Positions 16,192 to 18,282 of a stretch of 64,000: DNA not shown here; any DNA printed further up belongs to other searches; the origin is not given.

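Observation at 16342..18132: Orphan, single-chain TssB-TssC (T6SS sheath) fusion with no other T6SS genes in sight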

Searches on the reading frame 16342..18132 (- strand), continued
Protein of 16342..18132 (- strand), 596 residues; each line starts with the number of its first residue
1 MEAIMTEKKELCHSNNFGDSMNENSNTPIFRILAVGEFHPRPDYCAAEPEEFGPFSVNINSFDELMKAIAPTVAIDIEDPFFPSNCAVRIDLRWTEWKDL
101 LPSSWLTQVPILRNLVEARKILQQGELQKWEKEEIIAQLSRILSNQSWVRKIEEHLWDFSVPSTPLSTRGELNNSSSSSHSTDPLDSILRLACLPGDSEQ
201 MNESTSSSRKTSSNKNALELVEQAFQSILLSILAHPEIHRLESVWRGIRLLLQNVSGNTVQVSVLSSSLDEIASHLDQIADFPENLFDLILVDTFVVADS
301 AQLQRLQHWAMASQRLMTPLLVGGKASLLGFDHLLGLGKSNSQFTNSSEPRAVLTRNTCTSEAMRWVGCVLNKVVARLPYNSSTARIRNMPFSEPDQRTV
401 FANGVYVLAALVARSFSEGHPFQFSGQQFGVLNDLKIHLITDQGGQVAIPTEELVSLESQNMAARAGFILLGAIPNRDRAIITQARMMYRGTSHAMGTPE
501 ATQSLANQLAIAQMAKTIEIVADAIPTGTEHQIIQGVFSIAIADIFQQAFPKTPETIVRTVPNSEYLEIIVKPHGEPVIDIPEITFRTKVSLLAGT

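Call 31: get_annotated_region(hit=H1, flank=20000)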
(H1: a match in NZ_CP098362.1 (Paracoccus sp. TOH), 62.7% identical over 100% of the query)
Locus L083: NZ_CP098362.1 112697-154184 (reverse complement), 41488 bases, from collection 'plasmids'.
description: Paracoccus sp. TOH plasmid p1, complete sequence
organism: Paracoccus sp. TOH (NCBI taxid 1263728)
taxonomy: Bacteria; Pseudomonadota; Alphaproteobacteria; Rhodobacterales; Paracoccaceae; Paracoccus; Paracoccus sp. TOH
host: -; source: cell cuture; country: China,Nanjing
typing (MOB-suite, as given by PLSDB): non-mobilizable; replicon rep_cluster_229
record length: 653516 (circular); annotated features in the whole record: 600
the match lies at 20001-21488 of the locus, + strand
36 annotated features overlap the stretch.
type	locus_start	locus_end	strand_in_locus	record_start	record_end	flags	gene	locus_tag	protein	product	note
CDS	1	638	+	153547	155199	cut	-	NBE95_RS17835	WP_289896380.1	iron ABC transporter permease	GO:0006826 - iron ion transport [Evidence IEA]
CDS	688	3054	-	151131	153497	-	-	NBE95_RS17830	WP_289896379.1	penicillin acylase family protein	GO:0017000 - antibiotic biosynthetic process [Evidence IEA]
CDS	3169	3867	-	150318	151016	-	-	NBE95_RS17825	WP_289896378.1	ABC transporter ATP-binding protein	-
CDS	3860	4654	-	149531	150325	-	-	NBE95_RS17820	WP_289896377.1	ABC transporter ATP-binding protein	-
CDS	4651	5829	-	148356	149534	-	-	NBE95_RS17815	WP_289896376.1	branched-chain amino acid ABC transporter permease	GO:0015803 - branched-chain amino acid transport [Evidence IEA]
CDS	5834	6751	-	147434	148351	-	-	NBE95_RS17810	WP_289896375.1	branched-chain amino acid ABC transporter permease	GO:0015803 - branched-chain amino acid transport [Evidence IEA]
CDS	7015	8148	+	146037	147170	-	-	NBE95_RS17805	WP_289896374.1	branched-chain amino acid ABC transporter substrate-binding protein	GO:0015803 - branched-chain amino acid transport [Evidence IEA]; GO:0055085 - transmembrane transport [Evidence IEA]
CDS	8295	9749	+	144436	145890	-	-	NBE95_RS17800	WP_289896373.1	4-hydroxyphenylacetate 3-hydroxylase family protein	-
CDS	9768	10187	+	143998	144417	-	-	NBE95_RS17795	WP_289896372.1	RidA family protein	-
CDS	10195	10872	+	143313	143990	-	-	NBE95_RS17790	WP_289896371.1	DUF1028 domain-containing protein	-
CDS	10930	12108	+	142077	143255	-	argE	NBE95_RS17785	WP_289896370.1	acetylornithine deacetylase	GO:0006592 - ornithine biosynthetic process [Evidence IEA]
CDS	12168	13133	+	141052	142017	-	-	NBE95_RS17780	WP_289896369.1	LysR family transcriptional regulator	-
CDS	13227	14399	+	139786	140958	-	-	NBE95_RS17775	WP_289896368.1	LysR substrate-binding domain-containing protein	-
CDS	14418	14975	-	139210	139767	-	-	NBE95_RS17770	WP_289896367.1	HutD family protein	-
CDS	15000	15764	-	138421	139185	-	-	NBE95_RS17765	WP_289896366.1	adenylyltransferase/cytidyltransferase family protein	-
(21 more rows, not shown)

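Call 36: find_encoding_contigs(protein=window:16342-18120:-, flank=10000, max_places=6)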
Protein window:16342-18120:- (592 aa): no gene with exactly this product is on record in the collection.

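Call 43: search_protein_families(library=pfam, proteins=[L008:1829-4351:-, L008:4270-5460:-, L008:5492-6721:-, L008:6306-7763:+, L008:7843-9969:+, L008:11685-12371:+, L008:13042-17172:+, L008:17169-18650:+, L008:3-962:-, L008:9899-11779:+], max_evalue=0.001)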
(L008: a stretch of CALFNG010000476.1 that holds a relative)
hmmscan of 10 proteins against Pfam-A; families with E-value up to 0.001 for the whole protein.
L008:1829-4351:- (840 aa): 1 family
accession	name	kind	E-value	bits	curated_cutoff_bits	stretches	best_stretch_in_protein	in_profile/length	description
PF14289.11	DUF4369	-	1.7e-10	41.7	25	0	662-720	23-79/91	Domain of unknown function (DUF4369)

L008:4270-5460:- (396 aa): 1 family
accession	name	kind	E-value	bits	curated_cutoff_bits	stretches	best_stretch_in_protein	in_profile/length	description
PF05090.19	HTTM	-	9.7e-17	61.8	27.7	1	14-285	5-258/259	HTTM domain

L008:5492-6721:- (409 aa): 0 families

L008:6306-7763:+ (485 aa): 1 family
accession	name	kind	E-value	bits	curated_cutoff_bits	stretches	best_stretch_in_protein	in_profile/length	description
PF13472.12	Lipase_GDSL_2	-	5.3e-12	47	32.9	1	294-447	33-176/178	GDSL-like Lipase/Acylhydrolase family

L008:7843-9969:+ (708 aa): 1 family
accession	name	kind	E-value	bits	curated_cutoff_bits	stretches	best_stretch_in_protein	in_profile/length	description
PF01464.25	SLT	-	3.6e-19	68.9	21.3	1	445-534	10-99/117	Transglycosylase SLT domain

L008:11685-12371:+ (228 aa): 0 families

L008:13042-17172:+ (1376 aa): 7 families
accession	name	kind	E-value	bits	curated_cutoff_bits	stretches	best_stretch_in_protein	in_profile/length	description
PF05593.20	RHS_repeat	-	6.8e-66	218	22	7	588-624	1-37/38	RHS Repeat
PF22596.2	Scabin-like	-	2.4e-25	89.4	27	1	1253-1373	2-130/130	Scabin-like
PF20148.4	DUF6531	-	7.9e-20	71.4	24.1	1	217-291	1-74/74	Domain of unknown function (DUF6531)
PF13665.11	Tox-PAAR-like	-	4.9e-18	65.7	31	1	21-127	3-108/108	Toxin PAAR-like domain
PF03527.20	RHS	-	3.3e-09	36.9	27.9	1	1125-1157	4-36/38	RHS protein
PF01375.23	Enterotoxin_a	-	1.5e-07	31.8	21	1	1253-1373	21-160/258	Heat-labile enterotoxin alpha chain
PF25023.1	TEN_YD-shell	-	2.9e-06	26.1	50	0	619-678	716-779/909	Teneurin YD-shell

L008:17169-18650:+ (493 aa): 1 family
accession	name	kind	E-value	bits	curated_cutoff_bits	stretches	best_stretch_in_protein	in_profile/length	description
PF03747.19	ADP_ribosyl_GH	-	1.8e-64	218.6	26.2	1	159-462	1-287/287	ADP-ribosylglycohydrolase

L008:3-962:- (320 aa): 0 families

L008:9899-11779:+ (626 aa): 2 families
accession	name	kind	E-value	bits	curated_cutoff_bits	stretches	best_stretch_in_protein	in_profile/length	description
PF05943.17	VipB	-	1.9e-33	116.3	27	2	319-526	89-300/301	EvpB/VC_A0108, tail sheath N-terminal domain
PF05591.17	T6SS_VipA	-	2.8e-16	60.1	24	1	64-194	22-152/155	Type VI secretion system, VipA, VC_A0107 or Hcp2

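Call 49: predict_structure(alignment_id=A4)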
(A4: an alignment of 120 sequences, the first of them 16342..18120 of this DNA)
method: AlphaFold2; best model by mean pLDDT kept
length: 592 residues; sequences in the alignment: 120
mean_pLDDT: 89.5   pTM: 0.88
mean pLDDT of the five models: 89.5, 88.9, 88.7, 88.6, 88.6
residues with pLDDT >= 90: 468; 70-90: 45; 50-70: 43; < 50: 36
segments of 3 or more residues with pLDDT < 50: 1-3, 7-18, 170-178, 188-195
pLDDT, mean of each block of 10 residues (from residue 1): 47 47 90 97 92 97 96 97 97 98 98 97 95 97 97 72 55 47 51 48 65 96 98 98 98 93 97 92 96 98 98 98 97 89 93 97 98 97 97 97 98 94 97 97 98 96 98 98 92 90 97 95 93 95 84 93 94 87 86 53
secondary structure, 60 per line:
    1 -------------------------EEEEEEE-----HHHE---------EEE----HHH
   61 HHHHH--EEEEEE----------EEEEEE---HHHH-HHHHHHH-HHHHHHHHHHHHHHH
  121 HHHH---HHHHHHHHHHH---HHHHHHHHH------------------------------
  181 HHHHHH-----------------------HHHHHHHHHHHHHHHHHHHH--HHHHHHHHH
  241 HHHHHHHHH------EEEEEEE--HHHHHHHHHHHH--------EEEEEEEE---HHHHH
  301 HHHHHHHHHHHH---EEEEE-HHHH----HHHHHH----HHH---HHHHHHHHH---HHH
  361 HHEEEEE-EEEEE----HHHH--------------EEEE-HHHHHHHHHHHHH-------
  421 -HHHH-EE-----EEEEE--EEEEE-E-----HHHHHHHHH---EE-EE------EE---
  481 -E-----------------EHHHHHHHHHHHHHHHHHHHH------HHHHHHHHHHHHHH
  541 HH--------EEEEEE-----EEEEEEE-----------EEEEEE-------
elements in order: E26-32 E51-53 H58-65 E68-73 E84-89 H93-96 H98-104 H106-124 H128-138 H142-150 H181-186 H210-229 H232-249 E256-262 H265-276 E285-292 H296-312 E316-320 H322-325 H330-335 H346-354 H358-362 E363-367 E369-373 H378-381 E396-399 H401-413 H422-425 E434-438 E441-445 H453-461 H501-520 H527-542 E551-556 E562-568 E580-585
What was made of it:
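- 17521..17667 (-): Ser-rich, disordered linker (residues 156-204) that replaces the TssB C-terminal tail and TssC profile positions ~25-55. pLDDT is 47-65 (call 49).
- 17560..17580 (-): LDSILRL helix (residues 185-191), the homologue of the TssC N-terminal ClpV-docking motif (LLDEIM / ILDSII). It is the only helix predicted inside the linker (call 49).
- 16345..17520 (-): TssC/VipB-like sheath core plus a diverged C-terminal domain (residues 205-596). The C-terminal 87 aa fold confidently as 2 helices and 3 strands (call 49).
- On T6SS contractile sheath (TssB/VipA + TssC/VipB): The model has pLDDT 89.5 (call 49).
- Checked: The AlphaFold2 model has mean pLDDT 89.5 and pTM 0.88, with a disordered linker at about residues 155-208 (call 49).
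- The fold is confidently predicted (call 49).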

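Call 52: fold_search(model_id=the predicted structure, library=pdb)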
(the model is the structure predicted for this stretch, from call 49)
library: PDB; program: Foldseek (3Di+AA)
matches with E <= 10: 740; with E <= 0.001: 13
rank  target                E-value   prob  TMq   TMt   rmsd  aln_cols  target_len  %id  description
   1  5n8n_B                1.8e-18  1.00  0.50  0.63  14.1       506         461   18  Contracted sheath of a Pseudomonas aeruginosa type six secretion system consisting of TssB1 and TssC1 (released 2018-01-10)
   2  3j9g_2                5.0e-17  1.00  0.51  0.68   9.8       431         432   17  Atomic model of the VipA/VipB, the type six secretion system contractile sheath of Vibrio cholerae from cryo-EM (released 2015-03-11)
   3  5urx_1B               4.3e-16  1.00  0.53  0.71   9.5       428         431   17  Structure of the contracted type VI secretion system sheath in Myxococcus xanthus (released 2017-05-10)
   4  5myu_MODEL_1_A        5.0e-16  1.00  0.51  0.69   4.7       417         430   17  VipA-N2/VipB contracted sheath of type VI secretion system (released 2017-08-02)
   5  5urw_1B               2.6e-15  1.00  0.52  0.73   4.2       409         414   17  Structure of the extended type VI secretion system sheath in Myxococcus xanthus (released 2017-05-10)
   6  5mxn_MODEL_1_A        1.6e-14  1.00  0.52  0.63   9.7       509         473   16  Atomic model of the VipA/VipB/Hcp, the type six secretion system non-contractile sheath-tube of Vibrio cholera (released 2017-08-02)
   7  5ojq_A                2.0e-14  1.00  0.52  0.63   9.7       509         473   16  The modeled structure of of wild type extended type VI secretion system sheath/tube complex in vibrio cholerae based o (released 2017-08-09)
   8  3j9o_B                1.1e-13  1.00  0.51  0.70   4.6       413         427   16  CryoEM structure of a type VI secretion system (released 2015-03-18)
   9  9n4v_A                1.1e-12  1.00  0.43  0.67   9.2       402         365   16  Azotobacter vinelandii extended type VI secretion system sheath tube complex (released 2025-07-16)
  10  9g8s_e                9.1e-06  1.00  0.28  0.35  15.6       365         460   12  C3 reconstruction of extended phiCD508 needle (released 2025-04-09)
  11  9gtp_1f               1.4e-05  1.00  0.30  0.47  12.1       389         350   11  Cryo-EM structure of a contractile injection system in Streptomyces coelicolor, the baseplate complex in extended sta (released 2025-06-18)
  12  8kee_A                2.8e-05  1.00  0.29  0.33  13.6       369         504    9  Cyanophage A-1(L) sheath-tube (released 2024-04-10)
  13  3j9q_A                4.4e-05  1.00  0.32  0.46  11.8       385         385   11  Atomic structures of a bactericidal contractile nanotube in its pre- and post-contraction states (released 2015-04-01)
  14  3hxl                  2.4e-03  1.00  0.30  0.41   6.4       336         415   10  Crystal Structure of the sheath tail protein (DSY3957) from Desulfitobacterium hafniense, Northeast Structural Genomics  (released 2009-07-07)
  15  8hdw_M                1.2e-02  0.87  0.24  0.34  14.9       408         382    9  Cyanophage Pam3 Sheath-tube (released 2023-01-18)
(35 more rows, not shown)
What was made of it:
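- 16345..17520 (-): Foldseek aligns 409-431 columns to TssC chains (call 52).
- On T6SS contractile sheath (TssB/VipA + TssC/VipB): However, the last 87 aa fold confidently as 2 helices and 3 strands (call 49), and Foldseek alignments cover nearly the whole of the TssC chains (call 52). The top 9 PDB matches are all T6SS TssC chains, E 1.8e-18 to 1.1e-12 (call 52).
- Closest known: Canonical two-subunit T6SS sheath: VipA/VipB of Vibrio cholerae. Same: The fold is the same, with target-normalised TM 0.63-0.73 to TssC chains and 0.55 to TssB (call 52).
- Closest known: Canonical two-subunit T6SS sheath: VipA/VipB of Vibrio cholerae. Different: Sequence identity is 16-18% in structural alignments (call 52).
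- Checked: The top 9 Foldseek PDB hits are all T6SS TssC sheath chains (E 1.8e-18 to 1.1e-12, target-normalised TM 0.63-0.73) (call 52).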

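Call 54: find_related_loci(query=A5, collection=metagenome_contigs, flank=10000)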
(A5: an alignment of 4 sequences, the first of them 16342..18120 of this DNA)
Query A5 (592 aa) in metagenome_contigs; peptide patterns used: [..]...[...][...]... (x = any residue, [..] = any of these).
126 stretches matched a pattern; 1 encode a relative of the query (tblastn E <= 1e-3); 1 distinct loci.
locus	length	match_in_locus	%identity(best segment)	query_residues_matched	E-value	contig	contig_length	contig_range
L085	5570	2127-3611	32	22-591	1e-47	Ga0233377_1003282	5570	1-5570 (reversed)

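Call 68: search_protein_families(library=pfam, proteins=[L002:1320-2174:+], max_evalue=0.01)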
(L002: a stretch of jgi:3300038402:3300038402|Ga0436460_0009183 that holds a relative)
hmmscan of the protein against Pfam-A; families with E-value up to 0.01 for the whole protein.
L002:1320-2174:+ (284 aa): 0 families

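Call 80: search_protein_families(library=pfam, proteins=[L009:3934-6018:-, L009:1306-2376:-, L009:2495-3286:+, L009:8088-9278:+, L009:10260-11471:+, L009:9667-10263:+, L013:7871-9316:-, L013:12262-14394:+, L013:6024-7877:+, L013:11718-12113:+], max_evalue=0.001)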
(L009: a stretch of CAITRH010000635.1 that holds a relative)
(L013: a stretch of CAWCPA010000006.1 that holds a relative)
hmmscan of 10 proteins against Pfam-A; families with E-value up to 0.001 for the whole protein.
L009:3934-6018:- (694 aa): 4 families
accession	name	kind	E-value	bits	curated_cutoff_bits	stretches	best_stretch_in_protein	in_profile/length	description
PF07603.17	Lcl_C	-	1.4e-27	96.8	34.9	1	525-623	2-104/117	Lcl C-terminal domain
PF23106.1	EGF_Teneurin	-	1e-06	29.2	24.3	2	253-281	1-27/30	Teneurin-like EGF domain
PF07974.19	EGF_2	-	9.1e-06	26.4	22.1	1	300-328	1-32/32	EGF-like domain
PF00053.31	EGF_laminin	-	0.00025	21.5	21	1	300-346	3-49/49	Laminin EGF domain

L009:1306-2376:- (356 aa): 0 families

L009:2495-3286:+ (263 aa): 1 family
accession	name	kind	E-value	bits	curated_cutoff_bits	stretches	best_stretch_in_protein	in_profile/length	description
PF03781.23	FGE-sulfatase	-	2.3e-16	60.6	23.3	1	30-261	37-254/255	Sulfatase-modifying factor enzyme 1-like domain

L009:8088-9278:+ (396 aa): 1 family
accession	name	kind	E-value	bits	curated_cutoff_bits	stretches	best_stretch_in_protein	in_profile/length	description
PF13795.12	HupE_UreJ_2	-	4.1e-38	131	24.5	2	172-251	1-82/156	HupE / UreJ protein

L009:10260-11471:+ (403 aa): 4 families
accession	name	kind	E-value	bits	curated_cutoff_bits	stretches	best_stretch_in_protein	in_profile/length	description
PF02222.28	ATP-grasp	-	4.8e-46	157.1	27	1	104-297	2-179/179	ATP-grasp domain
PF22660.2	RS_preATP-grasp-like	-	3e-19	69.7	27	1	1-96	1-98/98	Ribonucleotide synthetase preATP-grasp domain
PF17769.7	PurK_C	-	1.6e-07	31.3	22.6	1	321-378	2-54/56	Phosphoribosylaminoimidazole carboxylase C-terminal domain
PF02786.22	CPSase_L_D2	-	3e-05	24.1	19.8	1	97-308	1-207/211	Carbamoyl-phosphate synthase L chain, ATP binding domain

L009:9667-10263:+ (198 aa): 1 family
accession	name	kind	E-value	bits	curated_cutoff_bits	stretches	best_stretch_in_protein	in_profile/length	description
PF00731.26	AIRC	-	1e-60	204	30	1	36-182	2-146/148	AIR carboxylase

L013:7871-9316:- (481 aa): 0 families

L013:12262-14394:+ (710 aa): 3 families
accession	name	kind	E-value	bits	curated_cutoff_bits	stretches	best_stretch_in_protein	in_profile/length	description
PF00384.28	Molybdopterin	-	3.1e-59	201.2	24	1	71-497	1-352/353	Molybdopterin oxidoreductase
PF01568.27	Molydop_binding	-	1.4e-30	106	26.8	1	589-696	1-110/110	Molydopterin dinucleotide binding domain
PF04879.21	Molybdop_Fe4S4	-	5e-13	49.2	22.7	1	15-63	2-50/55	Molybdopterin oxidoreductase Fe4S4 domain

L013:6024-7877:+ (617 aa): 2 families
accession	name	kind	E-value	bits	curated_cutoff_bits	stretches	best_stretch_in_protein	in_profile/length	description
PF00067.27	p450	-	7.8e-80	269.3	22.8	1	162-609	2-459/462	Cytochrome P450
PF00355.32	Rieske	-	1.7e-14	53.9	20.3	1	45-124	2-81/88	Rieske [2Fe-2S] domain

L013:11718-12113:+ (131 aa): 3 families
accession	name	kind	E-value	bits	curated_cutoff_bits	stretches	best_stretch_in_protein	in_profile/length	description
PF00903.31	Glyoxalase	-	2.2e-11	44.6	20.6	1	5-125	6-121/121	Glyoxalase/Bleomycin resistance protein/Dioxygenase superfamily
PF22677.2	Ble-like_N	-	6e-07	29.5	24.5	1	5-40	6-40/41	Bleomycin resistance protein-like N-terminal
PF18029.7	Glyoxalase_6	-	0.00082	20.4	23.6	0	6-123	4-103/106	Glyoxalase-like domain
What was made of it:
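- L009: housekeeping genes only (calls 43, 80). Displaced copies in other genomes sit beside Hcp or PAAR-Rhs toxins, which is T6SS business (calls 43, 80).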
